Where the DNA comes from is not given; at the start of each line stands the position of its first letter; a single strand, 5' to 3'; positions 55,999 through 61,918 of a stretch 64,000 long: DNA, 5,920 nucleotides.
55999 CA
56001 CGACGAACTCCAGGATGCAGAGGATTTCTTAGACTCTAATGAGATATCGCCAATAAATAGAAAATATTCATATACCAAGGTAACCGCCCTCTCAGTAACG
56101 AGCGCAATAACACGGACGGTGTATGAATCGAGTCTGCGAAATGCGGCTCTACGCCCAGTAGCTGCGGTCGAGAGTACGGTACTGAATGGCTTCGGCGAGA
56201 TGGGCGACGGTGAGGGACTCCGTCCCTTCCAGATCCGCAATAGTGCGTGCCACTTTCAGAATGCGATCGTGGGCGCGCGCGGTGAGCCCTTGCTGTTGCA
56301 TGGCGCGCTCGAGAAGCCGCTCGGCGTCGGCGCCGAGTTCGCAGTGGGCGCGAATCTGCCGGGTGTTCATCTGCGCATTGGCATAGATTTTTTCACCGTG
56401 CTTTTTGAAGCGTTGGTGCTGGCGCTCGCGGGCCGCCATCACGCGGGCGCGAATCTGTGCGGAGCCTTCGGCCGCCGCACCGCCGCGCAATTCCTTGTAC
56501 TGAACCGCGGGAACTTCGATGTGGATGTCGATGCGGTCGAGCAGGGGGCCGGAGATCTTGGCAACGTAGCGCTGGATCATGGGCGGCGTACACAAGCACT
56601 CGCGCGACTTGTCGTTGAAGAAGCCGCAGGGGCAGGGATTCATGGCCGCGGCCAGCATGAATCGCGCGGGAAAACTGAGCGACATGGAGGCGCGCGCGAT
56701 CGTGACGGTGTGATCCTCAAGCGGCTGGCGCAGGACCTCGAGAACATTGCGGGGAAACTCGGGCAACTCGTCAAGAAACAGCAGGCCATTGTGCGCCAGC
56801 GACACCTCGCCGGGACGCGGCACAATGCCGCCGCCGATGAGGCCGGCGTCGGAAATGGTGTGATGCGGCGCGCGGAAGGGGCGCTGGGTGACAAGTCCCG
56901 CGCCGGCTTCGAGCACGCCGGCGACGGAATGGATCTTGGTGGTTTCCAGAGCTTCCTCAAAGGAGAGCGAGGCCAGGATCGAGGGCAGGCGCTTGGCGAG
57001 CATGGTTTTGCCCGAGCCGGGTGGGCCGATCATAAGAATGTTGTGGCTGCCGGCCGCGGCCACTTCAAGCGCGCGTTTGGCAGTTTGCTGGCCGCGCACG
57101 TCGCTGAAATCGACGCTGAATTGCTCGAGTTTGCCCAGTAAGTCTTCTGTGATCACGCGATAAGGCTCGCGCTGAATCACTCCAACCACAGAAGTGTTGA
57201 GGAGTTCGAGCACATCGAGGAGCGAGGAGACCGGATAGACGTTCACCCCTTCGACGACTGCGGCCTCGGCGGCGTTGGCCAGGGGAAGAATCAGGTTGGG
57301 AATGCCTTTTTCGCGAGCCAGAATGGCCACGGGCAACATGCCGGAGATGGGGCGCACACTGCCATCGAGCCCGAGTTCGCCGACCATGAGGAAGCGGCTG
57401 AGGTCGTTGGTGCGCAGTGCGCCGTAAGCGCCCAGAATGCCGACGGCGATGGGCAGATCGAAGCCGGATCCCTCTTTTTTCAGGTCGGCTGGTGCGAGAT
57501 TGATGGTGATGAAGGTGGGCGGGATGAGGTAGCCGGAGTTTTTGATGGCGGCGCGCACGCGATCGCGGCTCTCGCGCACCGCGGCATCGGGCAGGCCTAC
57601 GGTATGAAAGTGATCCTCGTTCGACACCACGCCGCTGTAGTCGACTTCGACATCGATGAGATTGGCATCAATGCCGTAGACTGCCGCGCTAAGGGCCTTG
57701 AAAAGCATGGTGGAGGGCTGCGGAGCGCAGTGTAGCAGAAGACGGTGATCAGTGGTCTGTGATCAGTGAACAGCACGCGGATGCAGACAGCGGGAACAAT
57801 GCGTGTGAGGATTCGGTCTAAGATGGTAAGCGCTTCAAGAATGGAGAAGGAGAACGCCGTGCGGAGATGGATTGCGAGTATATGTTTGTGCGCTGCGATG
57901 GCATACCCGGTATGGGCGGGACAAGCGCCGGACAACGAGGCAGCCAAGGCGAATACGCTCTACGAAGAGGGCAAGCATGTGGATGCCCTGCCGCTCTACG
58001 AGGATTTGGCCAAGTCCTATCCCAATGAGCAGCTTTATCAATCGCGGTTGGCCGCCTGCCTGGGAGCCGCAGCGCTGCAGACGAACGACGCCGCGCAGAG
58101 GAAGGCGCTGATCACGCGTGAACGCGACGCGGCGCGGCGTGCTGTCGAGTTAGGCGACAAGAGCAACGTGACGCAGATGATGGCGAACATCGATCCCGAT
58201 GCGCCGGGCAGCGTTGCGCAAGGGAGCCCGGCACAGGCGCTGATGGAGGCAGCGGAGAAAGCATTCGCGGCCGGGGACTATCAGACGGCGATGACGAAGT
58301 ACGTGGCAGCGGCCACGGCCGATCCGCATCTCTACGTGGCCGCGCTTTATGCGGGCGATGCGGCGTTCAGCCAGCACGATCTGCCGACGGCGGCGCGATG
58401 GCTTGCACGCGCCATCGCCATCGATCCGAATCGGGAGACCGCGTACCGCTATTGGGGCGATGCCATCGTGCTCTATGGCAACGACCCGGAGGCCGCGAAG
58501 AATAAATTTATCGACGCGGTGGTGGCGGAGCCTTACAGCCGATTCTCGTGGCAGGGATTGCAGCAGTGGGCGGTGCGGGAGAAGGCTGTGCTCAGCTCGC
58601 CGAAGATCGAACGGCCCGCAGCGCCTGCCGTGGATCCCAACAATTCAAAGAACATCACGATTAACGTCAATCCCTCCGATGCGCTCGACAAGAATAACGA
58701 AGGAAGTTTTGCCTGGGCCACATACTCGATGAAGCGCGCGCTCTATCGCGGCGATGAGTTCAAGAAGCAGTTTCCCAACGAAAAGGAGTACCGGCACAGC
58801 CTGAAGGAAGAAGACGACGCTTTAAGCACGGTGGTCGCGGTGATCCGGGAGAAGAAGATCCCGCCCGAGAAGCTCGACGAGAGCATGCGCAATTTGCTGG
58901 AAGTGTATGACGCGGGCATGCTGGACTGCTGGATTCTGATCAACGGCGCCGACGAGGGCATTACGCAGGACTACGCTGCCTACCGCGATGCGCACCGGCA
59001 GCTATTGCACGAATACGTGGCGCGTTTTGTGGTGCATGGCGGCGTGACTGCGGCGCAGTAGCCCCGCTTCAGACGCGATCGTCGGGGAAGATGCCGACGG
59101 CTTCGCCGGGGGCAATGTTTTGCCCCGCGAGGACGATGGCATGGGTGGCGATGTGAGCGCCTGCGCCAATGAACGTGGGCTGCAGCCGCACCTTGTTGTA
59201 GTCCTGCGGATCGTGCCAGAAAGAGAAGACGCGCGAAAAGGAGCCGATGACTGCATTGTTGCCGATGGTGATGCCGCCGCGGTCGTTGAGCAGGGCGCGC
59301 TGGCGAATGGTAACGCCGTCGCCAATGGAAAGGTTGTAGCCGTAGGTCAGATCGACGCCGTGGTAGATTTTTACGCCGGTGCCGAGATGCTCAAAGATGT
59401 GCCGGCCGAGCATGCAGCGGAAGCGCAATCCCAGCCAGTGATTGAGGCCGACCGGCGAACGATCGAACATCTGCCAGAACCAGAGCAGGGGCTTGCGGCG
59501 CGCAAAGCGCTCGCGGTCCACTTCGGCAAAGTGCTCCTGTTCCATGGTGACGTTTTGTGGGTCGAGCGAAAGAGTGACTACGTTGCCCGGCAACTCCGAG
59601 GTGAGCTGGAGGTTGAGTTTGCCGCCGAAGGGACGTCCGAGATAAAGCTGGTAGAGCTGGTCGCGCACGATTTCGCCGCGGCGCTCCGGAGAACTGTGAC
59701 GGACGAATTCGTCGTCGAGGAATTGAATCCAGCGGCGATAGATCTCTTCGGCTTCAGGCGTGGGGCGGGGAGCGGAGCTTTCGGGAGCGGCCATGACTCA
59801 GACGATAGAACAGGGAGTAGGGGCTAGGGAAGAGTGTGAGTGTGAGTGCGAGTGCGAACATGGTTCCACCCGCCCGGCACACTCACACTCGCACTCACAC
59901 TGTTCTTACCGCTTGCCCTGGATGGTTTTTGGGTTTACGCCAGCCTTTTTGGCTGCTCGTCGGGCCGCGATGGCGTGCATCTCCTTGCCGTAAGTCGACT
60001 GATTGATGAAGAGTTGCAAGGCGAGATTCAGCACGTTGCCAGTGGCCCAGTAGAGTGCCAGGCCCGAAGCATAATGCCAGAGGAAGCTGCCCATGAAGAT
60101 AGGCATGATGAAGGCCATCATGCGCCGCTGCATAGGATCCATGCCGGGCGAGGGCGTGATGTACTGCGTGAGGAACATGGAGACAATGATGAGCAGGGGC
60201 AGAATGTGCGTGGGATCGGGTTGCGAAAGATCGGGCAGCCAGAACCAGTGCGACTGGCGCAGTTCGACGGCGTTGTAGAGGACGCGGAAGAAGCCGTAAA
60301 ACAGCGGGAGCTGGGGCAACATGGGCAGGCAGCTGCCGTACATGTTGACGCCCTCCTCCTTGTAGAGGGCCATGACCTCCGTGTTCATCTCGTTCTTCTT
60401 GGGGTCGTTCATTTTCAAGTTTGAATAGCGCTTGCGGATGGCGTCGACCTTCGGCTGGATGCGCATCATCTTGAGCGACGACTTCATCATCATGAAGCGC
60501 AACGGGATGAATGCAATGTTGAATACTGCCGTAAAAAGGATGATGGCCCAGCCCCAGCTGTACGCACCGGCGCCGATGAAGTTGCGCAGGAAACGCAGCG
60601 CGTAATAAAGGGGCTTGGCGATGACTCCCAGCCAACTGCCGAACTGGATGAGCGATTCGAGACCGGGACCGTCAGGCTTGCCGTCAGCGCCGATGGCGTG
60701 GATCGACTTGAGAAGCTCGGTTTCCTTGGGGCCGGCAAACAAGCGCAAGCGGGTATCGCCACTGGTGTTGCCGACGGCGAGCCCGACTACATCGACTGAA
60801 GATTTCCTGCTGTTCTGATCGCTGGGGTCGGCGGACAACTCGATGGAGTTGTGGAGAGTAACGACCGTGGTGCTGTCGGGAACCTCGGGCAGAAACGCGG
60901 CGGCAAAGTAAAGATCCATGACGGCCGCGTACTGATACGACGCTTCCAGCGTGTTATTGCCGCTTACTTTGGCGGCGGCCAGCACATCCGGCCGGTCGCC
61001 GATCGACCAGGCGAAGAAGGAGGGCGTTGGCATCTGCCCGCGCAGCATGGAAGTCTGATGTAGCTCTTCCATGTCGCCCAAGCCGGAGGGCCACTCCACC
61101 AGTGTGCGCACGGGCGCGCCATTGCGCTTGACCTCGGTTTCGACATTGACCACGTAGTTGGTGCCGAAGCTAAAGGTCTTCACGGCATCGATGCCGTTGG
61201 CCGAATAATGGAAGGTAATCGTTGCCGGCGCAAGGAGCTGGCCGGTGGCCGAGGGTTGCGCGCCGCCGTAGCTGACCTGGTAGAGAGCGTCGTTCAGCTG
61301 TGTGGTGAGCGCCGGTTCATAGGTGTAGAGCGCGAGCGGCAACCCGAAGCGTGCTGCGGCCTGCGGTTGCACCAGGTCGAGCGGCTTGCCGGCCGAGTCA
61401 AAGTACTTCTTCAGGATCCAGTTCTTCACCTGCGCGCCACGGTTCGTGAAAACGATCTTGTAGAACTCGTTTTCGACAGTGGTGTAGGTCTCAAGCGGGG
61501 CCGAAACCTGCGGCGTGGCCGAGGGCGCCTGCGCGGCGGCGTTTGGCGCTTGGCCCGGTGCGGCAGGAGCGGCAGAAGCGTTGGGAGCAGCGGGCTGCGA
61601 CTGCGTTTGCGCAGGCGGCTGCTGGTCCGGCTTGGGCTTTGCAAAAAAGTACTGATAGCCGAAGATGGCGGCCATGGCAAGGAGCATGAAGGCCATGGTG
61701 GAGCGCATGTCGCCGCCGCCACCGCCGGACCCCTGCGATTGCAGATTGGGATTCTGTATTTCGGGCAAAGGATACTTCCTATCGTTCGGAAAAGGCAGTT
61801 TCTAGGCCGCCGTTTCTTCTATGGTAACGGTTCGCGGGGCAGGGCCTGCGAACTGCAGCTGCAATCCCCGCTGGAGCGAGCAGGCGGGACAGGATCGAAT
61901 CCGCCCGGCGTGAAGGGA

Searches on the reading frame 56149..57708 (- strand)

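Call 73: search_protein_families(library=pfam, proteins=[window:56149-57708:-], max_evalue=0.00001)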
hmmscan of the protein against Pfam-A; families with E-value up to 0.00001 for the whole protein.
window:56149-57708:- (519 aa): 6 families
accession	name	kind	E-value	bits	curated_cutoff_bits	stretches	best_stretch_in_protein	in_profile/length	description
PF01078.27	Mg_chelatase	-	2.1e-97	325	20.3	1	200-406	1-206/207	Magnesium chelatase, subunit ChlI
PF13541.12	ChlI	-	1.5e-41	141.5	27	1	29-145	7-121/121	Subunit ChlI of Mg-chelatase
PF13335.12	Mg_chelatase_C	-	6.7e-33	113.6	26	1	414-511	2-94/94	Magnesium chelatase, subunit ChlI C-terminal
PF00493.29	MCM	-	1.2e-09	38.1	23.3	1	298-367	113-181/224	MCM P-loop domain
PF07728.20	AAA_5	-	5.4e-09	36.6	22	1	223-360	1-125/139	AAA domain (dynein-related subfamily)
PF00158.32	Sigma54_activat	-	4.4e-06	26.9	20.2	0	297-353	84-140/168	Sigma-54 interaction domain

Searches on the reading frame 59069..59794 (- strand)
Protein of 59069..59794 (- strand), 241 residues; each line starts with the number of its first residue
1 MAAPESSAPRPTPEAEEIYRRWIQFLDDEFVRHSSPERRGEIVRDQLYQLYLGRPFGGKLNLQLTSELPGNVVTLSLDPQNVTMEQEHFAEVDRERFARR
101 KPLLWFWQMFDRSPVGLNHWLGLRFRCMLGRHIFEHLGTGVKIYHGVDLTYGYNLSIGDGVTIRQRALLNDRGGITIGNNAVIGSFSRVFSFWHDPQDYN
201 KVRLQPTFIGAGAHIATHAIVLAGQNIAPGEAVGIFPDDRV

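Call 73: search_protein_families(library=pfam, proteins=[window:59069-59794:-], max_evalue=0.00001)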
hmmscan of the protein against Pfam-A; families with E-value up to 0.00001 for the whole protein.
window:59069-59794:- (241 aa): 1 family
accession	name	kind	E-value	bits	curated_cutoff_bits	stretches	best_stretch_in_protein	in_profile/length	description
PF00132.30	Hexapep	-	2.2e-06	27.6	27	0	173-189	18-34/36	Bacterial transferase hexapeptide (six repeats)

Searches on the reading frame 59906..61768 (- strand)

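Call 73: search_protein_families(library=pfam, proteins=[window:59906-61768:-], max_evalue=0.00001)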
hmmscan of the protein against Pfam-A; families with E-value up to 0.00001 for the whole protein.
window:59906-61768:- (620 aa): 2 families
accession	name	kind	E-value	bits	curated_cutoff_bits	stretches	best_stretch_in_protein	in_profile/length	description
PF02096.25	60KD_IMP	-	7.5e-50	169.5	35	1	405-590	1-163/163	60Kd inner membrane protein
PF14849.12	YidC_periplas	-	2.6e-22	80.5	24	1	97-389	3-282/283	YidC periplasmic domain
